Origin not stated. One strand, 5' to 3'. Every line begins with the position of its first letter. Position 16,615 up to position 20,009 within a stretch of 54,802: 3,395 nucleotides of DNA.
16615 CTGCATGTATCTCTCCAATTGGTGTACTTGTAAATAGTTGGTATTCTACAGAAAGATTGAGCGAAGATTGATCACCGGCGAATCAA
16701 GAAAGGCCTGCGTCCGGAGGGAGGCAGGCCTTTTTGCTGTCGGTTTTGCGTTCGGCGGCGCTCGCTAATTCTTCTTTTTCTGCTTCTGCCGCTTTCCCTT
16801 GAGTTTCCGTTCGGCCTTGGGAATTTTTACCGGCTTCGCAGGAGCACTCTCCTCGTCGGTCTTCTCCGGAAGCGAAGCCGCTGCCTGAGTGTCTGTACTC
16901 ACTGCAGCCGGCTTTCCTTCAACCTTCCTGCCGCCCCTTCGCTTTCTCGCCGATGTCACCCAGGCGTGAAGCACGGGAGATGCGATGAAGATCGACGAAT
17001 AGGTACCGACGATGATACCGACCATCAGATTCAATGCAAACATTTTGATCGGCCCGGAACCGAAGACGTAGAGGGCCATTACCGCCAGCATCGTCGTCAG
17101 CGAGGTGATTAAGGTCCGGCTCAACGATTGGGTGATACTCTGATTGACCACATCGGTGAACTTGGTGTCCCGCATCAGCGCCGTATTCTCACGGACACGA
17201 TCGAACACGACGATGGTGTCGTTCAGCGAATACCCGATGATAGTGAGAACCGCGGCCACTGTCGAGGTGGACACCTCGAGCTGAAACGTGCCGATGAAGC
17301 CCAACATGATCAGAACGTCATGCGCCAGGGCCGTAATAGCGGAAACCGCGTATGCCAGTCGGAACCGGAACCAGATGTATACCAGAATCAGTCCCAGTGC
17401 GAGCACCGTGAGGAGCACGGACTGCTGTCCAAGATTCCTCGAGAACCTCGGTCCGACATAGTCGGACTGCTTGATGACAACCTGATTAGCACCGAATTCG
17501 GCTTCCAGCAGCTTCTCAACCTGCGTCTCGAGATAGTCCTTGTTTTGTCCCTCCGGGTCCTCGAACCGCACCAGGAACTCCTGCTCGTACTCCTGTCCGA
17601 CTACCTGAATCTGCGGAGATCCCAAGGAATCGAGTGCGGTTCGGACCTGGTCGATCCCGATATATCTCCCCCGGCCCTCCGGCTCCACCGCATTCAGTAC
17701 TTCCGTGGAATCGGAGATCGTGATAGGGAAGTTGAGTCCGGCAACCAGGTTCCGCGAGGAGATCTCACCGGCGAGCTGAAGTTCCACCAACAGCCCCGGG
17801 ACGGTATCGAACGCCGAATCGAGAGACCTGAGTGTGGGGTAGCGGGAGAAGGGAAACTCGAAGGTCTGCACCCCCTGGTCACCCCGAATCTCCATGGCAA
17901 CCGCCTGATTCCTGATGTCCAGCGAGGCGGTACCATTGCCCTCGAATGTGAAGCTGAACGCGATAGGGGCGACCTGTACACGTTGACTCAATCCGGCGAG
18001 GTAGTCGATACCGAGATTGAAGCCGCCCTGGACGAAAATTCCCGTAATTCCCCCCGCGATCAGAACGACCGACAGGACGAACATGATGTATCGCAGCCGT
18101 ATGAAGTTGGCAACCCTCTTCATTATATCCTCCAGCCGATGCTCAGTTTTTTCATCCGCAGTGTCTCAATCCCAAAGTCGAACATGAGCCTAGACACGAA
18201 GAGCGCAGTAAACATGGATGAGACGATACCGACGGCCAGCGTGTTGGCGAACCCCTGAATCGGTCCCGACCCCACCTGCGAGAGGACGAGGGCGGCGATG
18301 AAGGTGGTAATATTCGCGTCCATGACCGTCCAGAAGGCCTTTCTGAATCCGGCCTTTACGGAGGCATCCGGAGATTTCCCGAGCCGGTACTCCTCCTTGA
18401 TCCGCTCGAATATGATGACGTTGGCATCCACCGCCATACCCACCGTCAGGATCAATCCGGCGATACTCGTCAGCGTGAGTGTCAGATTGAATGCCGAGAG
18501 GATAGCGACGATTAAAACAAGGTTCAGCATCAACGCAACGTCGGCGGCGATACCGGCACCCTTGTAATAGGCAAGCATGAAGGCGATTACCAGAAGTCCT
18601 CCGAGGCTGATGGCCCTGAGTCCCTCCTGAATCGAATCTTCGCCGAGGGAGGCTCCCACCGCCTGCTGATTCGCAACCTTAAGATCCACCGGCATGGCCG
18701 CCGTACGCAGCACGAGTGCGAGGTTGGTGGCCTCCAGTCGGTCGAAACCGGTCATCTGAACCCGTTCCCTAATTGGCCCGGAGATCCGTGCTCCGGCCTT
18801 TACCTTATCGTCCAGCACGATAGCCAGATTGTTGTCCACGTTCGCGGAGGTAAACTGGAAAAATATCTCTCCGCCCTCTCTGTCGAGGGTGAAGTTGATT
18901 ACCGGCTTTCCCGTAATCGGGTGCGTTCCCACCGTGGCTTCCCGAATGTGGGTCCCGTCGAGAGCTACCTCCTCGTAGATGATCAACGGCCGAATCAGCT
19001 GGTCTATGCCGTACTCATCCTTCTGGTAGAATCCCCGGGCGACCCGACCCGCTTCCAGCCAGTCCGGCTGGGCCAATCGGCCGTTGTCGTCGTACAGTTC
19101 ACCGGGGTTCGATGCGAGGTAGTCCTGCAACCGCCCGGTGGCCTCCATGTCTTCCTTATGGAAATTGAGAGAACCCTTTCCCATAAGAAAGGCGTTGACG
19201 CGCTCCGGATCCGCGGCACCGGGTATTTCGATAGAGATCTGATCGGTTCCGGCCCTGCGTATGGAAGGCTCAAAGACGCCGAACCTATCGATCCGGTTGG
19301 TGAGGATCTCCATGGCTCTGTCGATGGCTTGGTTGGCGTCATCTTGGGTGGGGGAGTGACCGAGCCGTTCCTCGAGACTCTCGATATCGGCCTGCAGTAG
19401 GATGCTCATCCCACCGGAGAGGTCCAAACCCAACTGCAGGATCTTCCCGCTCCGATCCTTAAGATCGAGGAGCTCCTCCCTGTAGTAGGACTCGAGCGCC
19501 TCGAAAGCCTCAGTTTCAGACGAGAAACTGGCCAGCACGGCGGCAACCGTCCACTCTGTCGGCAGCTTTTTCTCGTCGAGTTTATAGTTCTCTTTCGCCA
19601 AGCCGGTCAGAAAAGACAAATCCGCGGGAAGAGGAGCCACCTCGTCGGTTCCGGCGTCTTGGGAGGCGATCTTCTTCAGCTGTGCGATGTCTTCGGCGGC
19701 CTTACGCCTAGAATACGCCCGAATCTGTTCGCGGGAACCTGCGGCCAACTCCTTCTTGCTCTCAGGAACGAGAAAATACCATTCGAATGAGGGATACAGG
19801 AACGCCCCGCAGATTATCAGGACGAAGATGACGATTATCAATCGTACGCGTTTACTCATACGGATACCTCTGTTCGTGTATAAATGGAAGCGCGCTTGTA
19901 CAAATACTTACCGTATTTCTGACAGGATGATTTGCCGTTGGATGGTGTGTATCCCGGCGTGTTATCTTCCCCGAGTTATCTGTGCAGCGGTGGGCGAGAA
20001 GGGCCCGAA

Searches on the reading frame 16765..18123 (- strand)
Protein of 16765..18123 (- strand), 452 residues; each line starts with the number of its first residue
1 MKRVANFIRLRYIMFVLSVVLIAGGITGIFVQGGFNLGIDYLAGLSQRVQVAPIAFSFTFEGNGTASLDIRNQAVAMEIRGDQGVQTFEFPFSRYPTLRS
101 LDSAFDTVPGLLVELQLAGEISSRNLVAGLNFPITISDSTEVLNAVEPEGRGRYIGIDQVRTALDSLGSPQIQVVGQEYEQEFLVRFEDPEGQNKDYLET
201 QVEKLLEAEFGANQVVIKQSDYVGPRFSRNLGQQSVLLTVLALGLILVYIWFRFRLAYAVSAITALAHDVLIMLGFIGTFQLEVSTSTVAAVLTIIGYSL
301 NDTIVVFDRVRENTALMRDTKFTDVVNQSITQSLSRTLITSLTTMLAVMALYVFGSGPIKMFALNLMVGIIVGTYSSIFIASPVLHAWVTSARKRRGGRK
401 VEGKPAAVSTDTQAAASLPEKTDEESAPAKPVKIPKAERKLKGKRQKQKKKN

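Call 5: search_protein_families(library=pfam, proteins=[window:16765-18123:-], max_evalue=0.01)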
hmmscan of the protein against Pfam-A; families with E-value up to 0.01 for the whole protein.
window:16765-18123:- (452 aa): 2 families
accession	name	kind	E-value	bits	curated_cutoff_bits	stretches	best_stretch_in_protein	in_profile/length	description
PF02355.23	SecD_SecF_C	-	1.1e-63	214.5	20.5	1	212-389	11-187/189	Protein export membrane protein SecD/SecF, C-terminal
PF18949.5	DUF5693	-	0.00016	20.7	29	1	194-352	283-427/609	Family of unknown function (DUF5693)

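Call 29: find_encoding_contigs(protein=window:16765-18123:-, flank=10000, max_places=10)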
Protein window:16765-18123:- (452 aa): 1 contig read that carries it; 1 place shown.
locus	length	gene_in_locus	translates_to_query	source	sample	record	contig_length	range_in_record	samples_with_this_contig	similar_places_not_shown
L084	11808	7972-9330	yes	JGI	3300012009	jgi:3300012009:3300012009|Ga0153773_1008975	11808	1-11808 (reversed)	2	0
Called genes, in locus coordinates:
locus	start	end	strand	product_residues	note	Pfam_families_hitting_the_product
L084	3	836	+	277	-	PF03099:BPL_LplA_LipB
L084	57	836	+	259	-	PF03099:BPL_LplA_LipB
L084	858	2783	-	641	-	PF00989:PAS, PF08448:PAS_4 (weak), PF13188:PAS_8 (weak), PF24820:Diguanyl_cycl_sensor (weak), PF13426:PAS_9, PF00990:GGDEF, PF00563:EAL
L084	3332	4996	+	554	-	-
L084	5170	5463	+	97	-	-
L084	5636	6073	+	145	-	PF02699:YajC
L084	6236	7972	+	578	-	PF21760:SecD_1st, PF22599:SecDF_P1_head, PF03176:MMPL, PF00873:ACR_tran (weak), PF02355:SecD_SecF_C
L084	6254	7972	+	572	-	PF21760:SecD_1st, PF22599:SecDF_P1_head, PF03176:MMPL, PF00873:ACR_tran (weak), PF02355:SecD_SecF_C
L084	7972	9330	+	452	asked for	PF02355:SecD_SecF_C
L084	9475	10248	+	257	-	-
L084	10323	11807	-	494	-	?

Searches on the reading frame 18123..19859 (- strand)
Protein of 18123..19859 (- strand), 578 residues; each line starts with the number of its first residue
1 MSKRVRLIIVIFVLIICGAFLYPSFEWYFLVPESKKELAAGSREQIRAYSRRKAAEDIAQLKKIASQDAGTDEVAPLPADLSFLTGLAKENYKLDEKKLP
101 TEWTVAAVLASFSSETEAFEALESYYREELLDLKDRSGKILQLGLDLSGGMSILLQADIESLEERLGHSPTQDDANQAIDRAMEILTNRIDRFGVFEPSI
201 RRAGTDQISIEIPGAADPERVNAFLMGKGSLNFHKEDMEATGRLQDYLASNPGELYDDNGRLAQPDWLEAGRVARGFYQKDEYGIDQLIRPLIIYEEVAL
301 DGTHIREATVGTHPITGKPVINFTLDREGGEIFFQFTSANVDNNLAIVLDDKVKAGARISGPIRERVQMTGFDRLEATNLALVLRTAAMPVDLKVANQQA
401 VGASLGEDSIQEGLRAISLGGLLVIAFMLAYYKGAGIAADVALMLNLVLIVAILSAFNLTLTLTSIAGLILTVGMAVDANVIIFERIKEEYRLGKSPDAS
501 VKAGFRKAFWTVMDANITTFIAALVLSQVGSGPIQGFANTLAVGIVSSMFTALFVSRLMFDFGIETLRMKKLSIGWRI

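Call 5: search_protein_families(library=pfam, proteins=[window:18123-19859:-], max_evalue=0.01)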
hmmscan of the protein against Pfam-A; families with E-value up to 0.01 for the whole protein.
window:18123-19859:- (578 aa): 6 families
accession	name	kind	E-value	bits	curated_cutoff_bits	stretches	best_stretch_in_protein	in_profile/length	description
PF22599.2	SecDF_P1_head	-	4.6e-23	81.7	27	1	290-391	11-114/114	SecDF, P1 head subdomain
PF02355.23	SecD_SecF_C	-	4.6e-18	65.7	20.5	1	391-557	11-180/189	Protein export membrane protein SecD/SecF, C-terminal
PF21760.3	SecD_1st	-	7.8e-18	64.1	27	1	179-237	1-59/60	Protein translocase subunit SecDF, P1 domain, N-terminal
PF03176.21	MMPL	-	5.6e-08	32.5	20.5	1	437-553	177-292/333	MMPL family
PF00873.25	ACR_tran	-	4.8e-07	28.3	28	1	408-555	328-481/1021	AcrB/AcrD/AcrF family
PF07549.19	Sec_GG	-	0.0092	15.9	20.3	0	141-158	8-25/28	SecD/SecF GG Motif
